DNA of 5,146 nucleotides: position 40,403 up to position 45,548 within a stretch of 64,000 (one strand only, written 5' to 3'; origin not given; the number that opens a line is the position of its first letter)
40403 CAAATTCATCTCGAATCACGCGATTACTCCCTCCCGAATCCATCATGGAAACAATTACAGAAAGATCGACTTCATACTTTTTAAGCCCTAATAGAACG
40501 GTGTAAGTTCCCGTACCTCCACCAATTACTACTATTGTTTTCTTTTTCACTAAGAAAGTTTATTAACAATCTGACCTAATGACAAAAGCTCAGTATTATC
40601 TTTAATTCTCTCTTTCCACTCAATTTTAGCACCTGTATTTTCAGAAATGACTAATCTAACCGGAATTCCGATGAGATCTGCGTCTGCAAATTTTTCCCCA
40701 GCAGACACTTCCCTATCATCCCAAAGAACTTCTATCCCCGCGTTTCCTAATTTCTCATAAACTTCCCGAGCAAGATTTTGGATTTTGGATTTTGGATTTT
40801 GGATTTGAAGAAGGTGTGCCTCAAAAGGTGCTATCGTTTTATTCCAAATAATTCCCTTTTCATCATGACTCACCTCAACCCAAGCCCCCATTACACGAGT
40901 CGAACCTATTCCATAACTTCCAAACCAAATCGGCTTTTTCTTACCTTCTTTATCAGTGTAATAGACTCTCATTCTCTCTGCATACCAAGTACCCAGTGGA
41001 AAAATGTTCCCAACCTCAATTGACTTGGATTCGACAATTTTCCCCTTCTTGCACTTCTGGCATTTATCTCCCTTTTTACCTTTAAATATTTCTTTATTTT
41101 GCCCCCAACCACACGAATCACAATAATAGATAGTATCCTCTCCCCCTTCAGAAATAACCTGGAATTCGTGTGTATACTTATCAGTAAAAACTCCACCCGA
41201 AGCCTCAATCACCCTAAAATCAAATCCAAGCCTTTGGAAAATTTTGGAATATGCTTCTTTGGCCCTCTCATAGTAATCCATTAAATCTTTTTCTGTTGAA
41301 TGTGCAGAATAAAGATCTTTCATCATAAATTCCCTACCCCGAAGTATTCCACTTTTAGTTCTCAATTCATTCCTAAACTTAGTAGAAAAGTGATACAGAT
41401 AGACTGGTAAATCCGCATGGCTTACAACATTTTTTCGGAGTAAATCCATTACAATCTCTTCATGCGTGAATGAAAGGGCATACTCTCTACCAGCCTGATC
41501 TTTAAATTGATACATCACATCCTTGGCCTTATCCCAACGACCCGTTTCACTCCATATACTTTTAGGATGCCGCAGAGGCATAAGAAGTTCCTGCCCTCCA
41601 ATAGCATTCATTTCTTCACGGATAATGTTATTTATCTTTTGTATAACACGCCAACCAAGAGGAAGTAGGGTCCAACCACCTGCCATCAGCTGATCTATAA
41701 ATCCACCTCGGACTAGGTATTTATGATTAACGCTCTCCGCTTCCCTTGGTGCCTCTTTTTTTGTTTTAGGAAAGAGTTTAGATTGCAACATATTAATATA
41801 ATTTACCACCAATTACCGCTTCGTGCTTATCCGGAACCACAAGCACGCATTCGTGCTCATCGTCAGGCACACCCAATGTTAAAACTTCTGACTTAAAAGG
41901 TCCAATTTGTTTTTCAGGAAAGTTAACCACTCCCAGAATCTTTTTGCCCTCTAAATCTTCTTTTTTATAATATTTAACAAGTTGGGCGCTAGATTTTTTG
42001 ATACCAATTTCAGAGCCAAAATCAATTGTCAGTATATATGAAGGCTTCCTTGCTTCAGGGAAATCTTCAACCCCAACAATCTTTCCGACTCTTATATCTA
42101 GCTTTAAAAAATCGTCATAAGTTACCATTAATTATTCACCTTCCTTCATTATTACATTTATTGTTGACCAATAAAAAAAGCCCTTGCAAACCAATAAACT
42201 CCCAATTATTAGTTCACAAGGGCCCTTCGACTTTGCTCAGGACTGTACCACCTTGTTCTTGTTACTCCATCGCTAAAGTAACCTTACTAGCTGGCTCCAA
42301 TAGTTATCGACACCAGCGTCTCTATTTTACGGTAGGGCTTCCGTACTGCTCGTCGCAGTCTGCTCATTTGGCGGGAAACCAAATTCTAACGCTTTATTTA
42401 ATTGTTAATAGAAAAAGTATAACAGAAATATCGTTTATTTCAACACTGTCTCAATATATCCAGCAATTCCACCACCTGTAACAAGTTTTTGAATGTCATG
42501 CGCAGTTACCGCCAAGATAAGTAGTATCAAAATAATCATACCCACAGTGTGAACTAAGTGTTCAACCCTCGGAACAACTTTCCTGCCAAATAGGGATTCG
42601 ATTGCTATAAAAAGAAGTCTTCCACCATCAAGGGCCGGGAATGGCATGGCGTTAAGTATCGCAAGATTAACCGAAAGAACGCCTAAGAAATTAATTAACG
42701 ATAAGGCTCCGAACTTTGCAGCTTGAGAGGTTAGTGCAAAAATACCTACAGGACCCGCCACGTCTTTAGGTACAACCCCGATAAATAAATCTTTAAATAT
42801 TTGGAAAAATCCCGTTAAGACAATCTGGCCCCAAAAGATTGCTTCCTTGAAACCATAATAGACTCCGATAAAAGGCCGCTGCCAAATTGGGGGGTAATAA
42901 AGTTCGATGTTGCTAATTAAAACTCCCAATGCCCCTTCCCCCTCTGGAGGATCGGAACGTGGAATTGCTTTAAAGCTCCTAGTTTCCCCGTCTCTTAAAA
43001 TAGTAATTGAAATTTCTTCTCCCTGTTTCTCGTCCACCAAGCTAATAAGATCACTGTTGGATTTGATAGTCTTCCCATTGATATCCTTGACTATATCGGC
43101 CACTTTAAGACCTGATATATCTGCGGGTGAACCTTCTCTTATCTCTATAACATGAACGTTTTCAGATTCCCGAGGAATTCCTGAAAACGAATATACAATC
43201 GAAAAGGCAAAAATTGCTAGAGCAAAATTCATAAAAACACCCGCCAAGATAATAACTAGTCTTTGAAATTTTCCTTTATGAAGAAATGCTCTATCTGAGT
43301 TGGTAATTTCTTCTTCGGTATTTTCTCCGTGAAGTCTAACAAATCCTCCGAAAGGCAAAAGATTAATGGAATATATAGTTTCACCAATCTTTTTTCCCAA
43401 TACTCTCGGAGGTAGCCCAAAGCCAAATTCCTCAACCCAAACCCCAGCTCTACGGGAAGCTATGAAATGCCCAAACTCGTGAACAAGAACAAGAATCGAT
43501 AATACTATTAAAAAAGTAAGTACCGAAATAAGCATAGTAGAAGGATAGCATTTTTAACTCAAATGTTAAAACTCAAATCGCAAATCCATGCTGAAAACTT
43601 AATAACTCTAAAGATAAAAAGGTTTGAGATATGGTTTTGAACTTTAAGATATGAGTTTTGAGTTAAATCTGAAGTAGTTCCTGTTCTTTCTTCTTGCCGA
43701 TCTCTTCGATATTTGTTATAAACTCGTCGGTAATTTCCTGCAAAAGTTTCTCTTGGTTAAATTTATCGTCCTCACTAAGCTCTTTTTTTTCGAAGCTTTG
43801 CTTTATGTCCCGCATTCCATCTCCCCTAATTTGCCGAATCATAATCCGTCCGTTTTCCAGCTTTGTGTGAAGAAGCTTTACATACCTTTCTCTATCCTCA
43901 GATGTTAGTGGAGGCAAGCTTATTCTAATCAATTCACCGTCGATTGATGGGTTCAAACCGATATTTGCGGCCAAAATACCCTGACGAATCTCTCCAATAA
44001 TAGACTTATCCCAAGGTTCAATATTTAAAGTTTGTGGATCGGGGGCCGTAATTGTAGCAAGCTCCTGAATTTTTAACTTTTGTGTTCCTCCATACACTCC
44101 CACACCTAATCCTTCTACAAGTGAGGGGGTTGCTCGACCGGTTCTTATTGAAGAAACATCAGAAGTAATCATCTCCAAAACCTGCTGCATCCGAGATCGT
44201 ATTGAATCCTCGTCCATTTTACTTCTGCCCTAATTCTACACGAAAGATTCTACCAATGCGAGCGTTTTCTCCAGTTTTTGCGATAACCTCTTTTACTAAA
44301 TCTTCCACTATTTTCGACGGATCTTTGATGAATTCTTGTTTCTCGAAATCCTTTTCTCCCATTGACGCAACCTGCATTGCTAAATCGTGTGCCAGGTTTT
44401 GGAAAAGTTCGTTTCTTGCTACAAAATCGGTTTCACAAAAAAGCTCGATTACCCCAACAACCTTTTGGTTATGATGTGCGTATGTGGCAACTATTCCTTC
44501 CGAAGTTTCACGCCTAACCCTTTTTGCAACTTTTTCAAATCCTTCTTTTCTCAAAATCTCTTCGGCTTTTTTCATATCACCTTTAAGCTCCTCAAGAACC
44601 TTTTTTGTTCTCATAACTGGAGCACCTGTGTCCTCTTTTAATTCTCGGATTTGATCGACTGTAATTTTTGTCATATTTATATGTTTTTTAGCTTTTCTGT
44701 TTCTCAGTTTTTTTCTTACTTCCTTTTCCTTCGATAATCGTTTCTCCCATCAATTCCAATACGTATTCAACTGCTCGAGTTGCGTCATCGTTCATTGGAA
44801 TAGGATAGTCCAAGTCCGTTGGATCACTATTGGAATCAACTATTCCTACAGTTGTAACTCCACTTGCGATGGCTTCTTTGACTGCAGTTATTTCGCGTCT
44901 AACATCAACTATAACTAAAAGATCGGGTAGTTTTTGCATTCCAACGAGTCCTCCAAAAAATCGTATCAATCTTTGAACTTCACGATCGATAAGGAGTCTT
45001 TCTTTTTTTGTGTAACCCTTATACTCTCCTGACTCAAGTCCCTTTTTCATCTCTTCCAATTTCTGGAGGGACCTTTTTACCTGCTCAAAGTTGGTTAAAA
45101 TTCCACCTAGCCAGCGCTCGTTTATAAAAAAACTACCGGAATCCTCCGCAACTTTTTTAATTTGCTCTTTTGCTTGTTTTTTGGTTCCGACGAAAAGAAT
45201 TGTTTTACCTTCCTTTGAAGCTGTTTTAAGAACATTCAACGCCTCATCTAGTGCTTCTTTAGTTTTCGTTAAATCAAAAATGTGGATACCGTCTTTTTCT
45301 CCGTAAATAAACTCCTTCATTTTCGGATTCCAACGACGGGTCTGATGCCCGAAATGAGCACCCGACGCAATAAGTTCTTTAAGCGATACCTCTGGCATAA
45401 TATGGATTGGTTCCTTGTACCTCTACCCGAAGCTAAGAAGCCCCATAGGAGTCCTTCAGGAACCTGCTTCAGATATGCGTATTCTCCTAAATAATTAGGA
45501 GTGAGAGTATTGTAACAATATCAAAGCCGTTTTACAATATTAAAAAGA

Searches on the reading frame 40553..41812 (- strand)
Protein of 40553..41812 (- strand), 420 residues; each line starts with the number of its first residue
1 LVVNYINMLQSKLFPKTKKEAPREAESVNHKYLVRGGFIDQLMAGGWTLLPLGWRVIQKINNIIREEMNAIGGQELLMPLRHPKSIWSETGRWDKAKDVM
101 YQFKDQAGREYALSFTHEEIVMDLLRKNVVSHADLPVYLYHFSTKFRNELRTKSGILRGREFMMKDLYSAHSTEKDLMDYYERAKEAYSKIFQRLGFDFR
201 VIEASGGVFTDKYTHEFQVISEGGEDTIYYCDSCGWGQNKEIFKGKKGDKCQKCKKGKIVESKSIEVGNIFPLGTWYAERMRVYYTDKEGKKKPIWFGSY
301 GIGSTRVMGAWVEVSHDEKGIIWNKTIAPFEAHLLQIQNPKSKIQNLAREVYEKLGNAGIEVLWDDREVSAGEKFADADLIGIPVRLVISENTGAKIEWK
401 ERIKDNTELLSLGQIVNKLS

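Call 56: search_protein_families(library=pfam, proteins=[window:40553-41812:-], max_evalue=0.0001)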
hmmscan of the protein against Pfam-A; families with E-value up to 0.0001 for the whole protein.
window:40553-41812:- (420 aa): 2 families
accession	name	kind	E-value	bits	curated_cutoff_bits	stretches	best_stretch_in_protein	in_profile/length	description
PF00587.30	tRNA-synt_2b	-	1.2e-31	110.6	29.3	1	101-314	1-178/179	tRNA synthetase class II core domain (G, H, P, S and T)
PF03129.25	HGTP_anticodon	-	4.5e-13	49.6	21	1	340-419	10-91/94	Anticodon binding domain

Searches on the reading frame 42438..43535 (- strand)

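Call 56: search_protein_families(library=pfam, proteins=[window:42438-43535:-], max_evalue=0.0001)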
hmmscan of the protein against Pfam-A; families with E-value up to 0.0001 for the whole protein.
window:42438-43535:- (366 aa): 3 families
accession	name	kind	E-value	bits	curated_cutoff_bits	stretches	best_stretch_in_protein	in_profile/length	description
PF02163.28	Peptidase_M50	-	4.6e-54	183.5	27.2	1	8-339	2-221/221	Peptidase family M50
PF13180.12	PDZ_2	-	3e-11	43.9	27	1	124-189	11-77/80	PDZ domain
PF17820.7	PDZ_6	-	3.1e-08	33.7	27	1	129-181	2-54/54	PDZ domain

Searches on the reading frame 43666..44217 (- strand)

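Call 56: search_protein_families(library=pfam, proteins=[window:43666-44217:-], max_evalue=0.0001)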
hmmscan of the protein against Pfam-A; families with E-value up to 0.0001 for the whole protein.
window:43666-44217:- (184 aa): 1 family
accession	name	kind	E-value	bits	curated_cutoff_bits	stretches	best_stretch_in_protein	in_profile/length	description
PF01765.24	RRF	-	2.4e-50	171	29.7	1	19-182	3-164/164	Ribosome recycling factor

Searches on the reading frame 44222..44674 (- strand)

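Call 56: search_protein_families(library=pfam, proteins=[window:44222-44674:-], max_evalue=0.0001)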
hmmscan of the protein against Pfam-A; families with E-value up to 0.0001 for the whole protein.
window:44222-44674:- (151 aa): 1 family
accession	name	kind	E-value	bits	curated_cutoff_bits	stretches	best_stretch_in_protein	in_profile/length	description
PF00889.24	EF_TS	-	5.8e-16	59.1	27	1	75-148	3-77/204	Elongation factor TS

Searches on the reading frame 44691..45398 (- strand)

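Call 56: search_protein_families(library=pfam, proteins=[window:44691-45398:-], max_evalue=0.0001)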
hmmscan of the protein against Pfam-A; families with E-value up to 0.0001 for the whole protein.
window:44691-45398:- (236 aa): 1 family
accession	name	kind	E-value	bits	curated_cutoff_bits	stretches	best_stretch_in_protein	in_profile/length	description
PF00318.25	Ribosomal_S2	-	2.7e-83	278.9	26.1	1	9-224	1-216/216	Ribosomal protein S2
